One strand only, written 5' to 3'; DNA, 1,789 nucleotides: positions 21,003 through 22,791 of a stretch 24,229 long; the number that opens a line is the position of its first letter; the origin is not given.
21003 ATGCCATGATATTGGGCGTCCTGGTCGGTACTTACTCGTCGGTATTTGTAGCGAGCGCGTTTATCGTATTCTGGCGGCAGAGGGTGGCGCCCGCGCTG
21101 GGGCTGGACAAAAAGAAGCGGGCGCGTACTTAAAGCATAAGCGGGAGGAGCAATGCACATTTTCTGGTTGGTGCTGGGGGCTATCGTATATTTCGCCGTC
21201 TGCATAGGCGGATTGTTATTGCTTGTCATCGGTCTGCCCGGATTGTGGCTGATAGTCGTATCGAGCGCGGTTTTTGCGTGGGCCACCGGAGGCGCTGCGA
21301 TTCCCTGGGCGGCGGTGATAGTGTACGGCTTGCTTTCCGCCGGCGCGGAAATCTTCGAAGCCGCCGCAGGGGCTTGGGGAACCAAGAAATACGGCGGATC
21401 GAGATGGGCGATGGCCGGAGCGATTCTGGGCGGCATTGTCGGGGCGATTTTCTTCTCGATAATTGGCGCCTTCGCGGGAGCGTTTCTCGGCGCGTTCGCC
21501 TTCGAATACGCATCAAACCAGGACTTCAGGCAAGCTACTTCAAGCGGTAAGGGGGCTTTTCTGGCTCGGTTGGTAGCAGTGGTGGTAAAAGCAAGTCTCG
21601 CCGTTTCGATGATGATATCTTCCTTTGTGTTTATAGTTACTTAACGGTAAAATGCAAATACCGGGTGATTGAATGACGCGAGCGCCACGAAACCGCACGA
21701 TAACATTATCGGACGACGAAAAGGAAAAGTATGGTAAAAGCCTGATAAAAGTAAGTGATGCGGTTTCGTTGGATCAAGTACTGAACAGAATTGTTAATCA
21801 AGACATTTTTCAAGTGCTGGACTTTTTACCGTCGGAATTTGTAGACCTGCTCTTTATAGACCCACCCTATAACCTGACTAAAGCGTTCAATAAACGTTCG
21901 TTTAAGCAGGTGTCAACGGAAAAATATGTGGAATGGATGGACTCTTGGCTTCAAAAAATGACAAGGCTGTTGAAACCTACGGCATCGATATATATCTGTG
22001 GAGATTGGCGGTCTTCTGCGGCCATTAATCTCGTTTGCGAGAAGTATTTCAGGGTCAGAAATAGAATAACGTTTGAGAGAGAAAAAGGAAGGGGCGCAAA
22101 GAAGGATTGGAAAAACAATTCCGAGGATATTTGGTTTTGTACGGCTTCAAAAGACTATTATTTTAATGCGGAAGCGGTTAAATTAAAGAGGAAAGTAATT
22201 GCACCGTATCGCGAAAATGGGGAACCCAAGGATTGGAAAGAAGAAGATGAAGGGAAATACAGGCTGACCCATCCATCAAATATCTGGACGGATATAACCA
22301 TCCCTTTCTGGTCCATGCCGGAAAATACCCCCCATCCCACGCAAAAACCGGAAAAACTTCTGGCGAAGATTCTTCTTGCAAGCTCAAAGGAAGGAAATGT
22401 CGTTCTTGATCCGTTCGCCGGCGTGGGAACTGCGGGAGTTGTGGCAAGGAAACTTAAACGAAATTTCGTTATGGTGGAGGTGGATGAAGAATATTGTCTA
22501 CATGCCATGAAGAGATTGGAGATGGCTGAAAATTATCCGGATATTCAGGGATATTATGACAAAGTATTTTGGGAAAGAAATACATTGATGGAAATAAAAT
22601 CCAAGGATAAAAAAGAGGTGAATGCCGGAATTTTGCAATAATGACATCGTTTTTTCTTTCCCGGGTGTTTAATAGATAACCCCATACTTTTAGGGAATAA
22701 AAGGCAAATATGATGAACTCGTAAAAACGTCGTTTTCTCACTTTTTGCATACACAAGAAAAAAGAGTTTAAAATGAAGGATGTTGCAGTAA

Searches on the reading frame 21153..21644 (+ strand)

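Call 71: search_protein_families(library=pfam, proteins=[window:21153-21644:+], max_evalue=0.01)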
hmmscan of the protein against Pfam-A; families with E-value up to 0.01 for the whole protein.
window:21153-21644:+ (163 aa): 1 family
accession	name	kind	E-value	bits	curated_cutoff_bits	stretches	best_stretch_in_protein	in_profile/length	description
PF04306.18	DUF456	-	7.3e-31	107.7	29.4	1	25-158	2-136/139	Protein of unknown function (DUF456)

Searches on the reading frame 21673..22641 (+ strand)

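Call 71: search_protein_families(library=pfam, proteins=[window:21673-22641:+], max_evalue=0.01)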
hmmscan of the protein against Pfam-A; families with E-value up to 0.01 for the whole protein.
window:21673-22641:+ (322 aa): 3 families
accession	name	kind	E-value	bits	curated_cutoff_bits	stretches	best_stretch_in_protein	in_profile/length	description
PF01555.25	N6_N4_Mtase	-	2.5e-43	149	26.7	1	57-279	1-220/221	DNA methylase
PF03602.21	Cons_hypoth95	-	0.0001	22.5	24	0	24-85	80-141/182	Conserved hypothetical protein 95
PF02086.21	MethyltransfD12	-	0.0026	18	22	0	54-83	173-203/253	D12 class N6 adenine-specific DNA methyltransferase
